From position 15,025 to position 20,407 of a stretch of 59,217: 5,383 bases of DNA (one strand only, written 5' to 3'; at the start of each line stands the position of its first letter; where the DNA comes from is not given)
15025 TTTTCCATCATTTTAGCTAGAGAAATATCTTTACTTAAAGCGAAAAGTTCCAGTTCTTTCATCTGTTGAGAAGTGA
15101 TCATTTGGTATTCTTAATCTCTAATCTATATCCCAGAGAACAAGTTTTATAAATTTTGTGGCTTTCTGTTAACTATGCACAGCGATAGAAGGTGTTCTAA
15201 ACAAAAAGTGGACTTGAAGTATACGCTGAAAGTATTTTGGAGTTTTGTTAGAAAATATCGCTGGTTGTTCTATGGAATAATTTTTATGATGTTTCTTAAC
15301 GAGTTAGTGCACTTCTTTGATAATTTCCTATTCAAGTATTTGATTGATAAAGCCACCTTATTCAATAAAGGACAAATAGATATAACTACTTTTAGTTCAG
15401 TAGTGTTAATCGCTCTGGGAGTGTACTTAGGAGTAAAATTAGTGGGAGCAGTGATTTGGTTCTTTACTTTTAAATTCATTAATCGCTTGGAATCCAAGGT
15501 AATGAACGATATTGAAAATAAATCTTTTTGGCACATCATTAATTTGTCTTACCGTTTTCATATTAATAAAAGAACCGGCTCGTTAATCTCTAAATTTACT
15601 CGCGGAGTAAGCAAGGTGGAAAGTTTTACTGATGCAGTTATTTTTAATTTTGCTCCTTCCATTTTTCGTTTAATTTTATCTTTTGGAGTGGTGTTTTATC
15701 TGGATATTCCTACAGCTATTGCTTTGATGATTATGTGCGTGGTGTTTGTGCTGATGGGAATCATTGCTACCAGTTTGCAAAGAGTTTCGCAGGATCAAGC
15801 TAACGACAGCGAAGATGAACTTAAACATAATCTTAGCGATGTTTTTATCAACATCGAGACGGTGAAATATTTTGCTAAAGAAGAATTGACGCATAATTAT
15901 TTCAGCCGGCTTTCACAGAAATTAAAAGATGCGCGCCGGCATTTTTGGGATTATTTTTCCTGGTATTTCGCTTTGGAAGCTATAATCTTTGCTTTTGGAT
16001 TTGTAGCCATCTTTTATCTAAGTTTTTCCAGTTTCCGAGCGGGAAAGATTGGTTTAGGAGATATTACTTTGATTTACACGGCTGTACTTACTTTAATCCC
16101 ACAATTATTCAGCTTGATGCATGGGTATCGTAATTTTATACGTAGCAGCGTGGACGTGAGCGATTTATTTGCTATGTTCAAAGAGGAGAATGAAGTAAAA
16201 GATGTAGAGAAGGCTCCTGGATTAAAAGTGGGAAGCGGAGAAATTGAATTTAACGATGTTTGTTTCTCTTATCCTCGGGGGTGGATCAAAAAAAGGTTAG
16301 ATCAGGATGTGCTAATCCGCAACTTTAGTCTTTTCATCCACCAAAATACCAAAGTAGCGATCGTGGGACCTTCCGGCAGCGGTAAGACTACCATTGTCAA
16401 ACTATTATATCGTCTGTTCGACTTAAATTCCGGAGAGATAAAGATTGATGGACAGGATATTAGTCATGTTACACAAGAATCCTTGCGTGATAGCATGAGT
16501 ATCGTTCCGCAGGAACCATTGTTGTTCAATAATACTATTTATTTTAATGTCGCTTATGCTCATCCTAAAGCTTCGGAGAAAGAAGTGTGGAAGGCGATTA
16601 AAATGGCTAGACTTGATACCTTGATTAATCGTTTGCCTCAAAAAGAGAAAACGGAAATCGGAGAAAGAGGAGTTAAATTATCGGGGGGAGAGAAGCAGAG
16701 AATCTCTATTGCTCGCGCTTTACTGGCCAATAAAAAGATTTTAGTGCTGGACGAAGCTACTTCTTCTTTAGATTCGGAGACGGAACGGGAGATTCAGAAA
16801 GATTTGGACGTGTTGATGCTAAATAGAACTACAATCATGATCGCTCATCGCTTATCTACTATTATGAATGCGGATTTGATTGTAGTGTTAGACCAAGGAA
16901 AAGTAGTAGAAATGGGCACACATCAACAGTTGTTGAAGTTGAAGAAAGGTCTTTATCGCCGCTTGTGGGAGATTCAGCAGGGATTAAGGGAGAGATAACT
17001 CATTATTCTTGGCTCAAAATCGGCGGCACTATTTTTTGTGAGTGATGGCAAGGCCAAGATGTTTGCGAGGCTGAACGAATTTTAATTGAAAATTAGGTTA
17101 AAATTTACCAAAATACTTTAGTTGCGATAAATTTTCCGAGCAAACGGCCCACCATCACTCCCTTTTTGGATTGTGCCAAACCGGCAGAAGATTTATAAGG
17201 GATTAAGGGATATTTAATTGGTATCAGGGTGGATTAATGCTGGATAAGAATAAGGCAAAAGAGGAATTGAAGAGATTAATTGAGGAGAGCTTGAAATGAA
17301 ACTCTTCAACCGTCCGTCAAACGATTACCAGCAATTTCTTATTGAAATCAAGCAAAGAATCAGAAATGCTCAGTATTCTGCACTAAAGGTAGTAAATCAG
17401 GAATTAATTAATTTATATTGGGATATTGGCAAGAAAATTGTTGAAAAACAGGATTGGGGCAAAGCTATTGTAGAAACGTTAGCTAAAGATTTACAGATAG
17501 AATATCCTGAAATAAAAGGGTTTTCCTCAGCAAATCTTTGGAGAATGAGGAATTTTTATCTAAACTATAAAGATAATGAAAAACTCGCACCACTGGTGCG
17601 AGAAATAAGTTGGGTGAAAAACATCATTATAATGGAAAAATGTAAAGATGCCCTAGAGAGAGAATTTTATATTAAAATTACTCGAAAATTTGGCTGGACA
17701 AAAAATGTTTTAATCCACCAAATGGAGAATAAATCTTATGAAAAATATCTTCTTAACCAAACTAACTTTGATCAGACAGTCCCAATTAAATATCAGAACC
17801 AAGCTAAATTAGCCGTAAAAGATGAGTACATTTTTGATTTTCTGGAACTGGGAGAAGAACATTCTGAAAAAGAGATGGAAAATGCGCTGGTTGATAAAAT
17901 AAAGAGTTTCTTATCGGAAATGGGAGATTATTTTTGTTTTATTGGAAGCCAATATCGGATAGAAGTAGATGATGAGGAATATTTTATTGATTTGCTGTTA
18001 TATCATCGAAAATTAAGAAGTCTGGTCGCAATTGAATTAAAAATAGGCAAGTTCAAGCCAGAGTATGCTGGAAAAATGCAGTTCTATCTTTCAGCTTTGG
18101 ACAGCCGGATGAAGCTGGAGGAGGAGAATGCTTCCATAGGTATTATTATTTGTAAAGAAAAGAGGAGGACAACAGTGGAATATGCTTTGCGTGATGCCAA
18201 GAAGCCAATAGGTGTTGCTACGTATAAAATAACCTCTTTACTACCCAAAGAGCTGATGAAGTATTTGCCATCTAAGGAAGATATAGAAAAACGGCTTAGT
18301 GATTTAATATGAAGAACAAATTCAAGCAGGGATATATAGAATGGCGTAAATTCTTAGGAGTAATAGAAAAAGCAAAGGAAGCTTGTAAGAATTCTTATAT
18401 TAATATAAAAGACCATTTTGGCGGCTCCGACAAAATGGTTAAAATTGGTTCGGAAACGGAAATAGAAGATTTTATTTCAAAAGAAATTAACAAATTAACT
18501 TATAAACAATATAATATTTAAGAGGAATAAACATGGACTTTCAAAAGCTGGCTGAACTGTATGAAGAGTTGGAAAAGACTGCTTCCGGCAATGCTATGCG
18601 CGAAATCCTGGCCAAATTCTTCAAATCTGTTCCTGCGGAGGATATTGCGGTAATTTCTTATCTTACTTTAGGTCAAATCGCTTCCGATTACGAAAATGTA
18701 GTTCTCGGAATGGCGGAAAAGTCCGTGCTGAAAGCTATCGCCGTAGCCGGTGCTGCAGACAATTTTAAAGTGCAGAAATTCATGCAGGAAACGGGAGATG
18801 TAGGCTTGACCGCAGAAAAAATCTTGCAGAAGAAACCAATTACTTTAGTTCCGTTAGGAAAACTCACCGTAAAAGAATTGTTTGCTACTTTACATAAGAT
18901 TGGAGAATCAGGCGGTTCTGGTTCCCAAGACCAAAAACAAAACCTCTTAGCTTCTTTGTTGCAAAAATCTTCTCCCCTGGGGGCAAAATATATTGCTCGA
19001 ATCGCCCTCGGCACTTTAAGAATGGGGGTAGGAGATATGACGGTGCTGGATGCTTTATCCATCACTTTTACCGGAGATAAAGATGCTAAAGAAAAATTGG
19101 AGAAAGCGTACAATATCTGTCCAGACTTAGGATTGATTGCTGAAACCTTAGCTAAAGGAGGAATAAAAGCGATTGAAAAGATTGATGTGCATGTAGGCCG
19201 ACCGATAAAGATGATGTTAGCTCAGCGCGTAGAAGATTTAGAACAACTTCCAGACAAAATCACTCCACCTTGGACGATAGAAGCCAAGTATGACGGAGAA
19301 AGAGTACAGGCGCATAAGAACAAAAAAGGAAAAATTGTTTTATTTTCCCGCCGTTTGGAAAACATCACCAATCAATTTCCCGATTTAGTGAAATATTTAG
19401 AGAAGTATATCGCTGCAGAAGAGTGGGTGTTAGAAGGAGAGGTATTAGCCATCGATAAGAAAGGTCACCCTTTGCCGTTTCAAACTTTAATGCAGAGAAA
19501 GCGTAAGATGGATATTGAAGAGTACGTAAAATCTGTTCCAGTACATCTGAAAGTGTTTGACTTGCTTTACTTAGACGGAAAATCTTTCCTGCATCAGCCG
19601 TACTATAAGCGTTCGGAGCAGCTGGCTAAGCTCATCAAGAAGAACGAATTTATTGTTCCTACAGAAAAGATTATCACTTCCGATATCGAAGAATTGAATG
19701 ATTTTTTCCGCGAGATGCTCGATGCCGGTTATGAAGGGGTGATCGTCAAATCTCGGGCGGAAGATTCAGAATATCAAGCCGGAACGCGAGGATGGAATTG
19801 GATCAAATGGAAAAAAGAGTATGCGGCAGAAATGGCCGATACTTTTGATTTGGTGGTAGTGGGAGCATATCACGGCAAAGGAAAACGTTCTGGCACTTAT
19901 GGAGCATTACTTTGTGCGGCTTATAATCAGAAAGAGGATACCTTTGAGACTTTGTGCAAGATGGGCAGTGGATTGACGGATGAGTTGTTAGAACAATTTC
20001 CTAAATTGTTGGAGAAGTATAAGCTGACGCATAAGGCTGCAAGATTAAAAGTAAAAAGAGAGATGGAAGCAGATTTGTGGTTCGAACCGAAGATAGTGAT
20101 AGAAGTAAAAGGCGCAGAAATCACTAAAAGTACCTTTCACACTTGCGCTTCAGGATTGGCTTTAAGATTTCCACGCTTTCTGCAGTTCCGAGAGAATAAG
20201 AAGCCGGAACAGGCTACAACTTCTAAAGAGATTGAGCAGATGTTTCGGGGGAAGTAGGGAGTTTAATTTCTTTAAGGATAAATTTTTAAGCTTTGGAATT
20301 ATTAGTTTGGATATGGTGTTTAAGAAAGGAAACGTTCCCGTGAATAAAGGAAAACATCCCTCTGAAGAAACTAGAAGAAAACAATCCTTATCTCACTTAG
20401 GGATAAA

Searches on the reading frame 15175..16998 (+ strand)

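Call 18: search_protein_families(library=pfam, proteins=[window:15175-16998:+], max_evalue=0.00001)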
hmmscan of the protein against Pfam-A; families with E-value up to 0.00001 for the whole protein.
window:15175-16998:+ (607 aa): 3 families
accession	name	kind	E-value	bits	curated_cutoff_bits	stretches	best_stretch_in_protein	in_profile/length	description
PF00005.33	ABC_tran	-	2.2e-32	113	25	1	382-530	2-137/137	ABC transporter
PF00664.28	ABC_membrane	-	4.7e-27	95.8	28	1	35-305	4-270/274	ABC transporter transmembrane region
PF13175.12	AAA_15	-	7.2e-06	26.3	32.1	1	379-497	6-128/374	AAA ATPase domain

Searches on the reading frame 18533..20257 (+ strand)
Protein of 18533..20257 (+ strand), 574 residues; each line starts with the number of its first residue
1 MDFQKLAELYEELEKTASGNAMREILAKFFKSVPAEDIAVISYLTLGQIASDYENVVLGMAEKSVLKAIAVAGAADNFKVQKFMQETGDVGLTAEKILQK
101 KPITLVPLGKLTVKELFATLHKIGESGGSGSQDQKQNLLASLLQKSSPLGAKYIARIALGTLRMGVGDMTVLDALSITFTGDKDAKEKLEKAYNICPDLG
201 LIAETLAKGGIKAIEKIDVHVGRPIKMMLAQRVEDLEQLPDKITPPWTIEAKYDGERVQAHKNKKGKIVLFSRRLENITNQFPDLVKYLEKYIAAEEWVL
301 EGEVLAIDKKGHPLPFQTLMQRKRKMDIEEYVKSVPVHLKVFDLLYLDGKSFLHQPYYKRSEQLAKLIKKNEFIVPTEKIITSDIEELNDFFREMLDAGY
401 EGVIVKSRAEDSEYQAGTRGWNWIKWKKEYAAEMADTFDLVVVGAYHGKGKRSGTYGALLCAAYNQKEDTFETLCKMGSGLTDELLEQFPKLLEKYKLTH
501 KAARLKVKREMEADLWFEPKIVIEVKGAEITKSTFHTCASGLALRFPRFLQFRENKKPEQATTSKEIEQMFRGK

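Call 18: search_protein_families(library=pfam, proteins=[window:18533-20257:+], max_evalue=0.00001)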
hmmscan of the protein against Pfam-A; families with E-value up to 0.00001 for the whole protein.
window:18533-20257:+ (574 aa): 4 families
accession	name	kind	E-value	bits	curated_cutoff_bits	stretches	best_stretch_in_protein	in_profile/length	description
PF01068.26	DNA_ligase_A_M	-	4.2e-57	193.6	26.2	1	228-427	2-204/204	ATP dependent DNA ligase domain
PF04675.19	DNA_ligase_A_N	-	5.5e-40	137.8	24.6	1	3-176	2-174/174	DNA ligase N terminus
PF04679.21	DNA_ligase_A_C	-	1.1e-21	77.5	27.5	1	452-556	1-94/94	ATP dependent DNA ligase C terminal region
PF09414.15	RNA_ligase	-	7.5e-07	29.9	27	1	246-427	2-171/171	RNA ligase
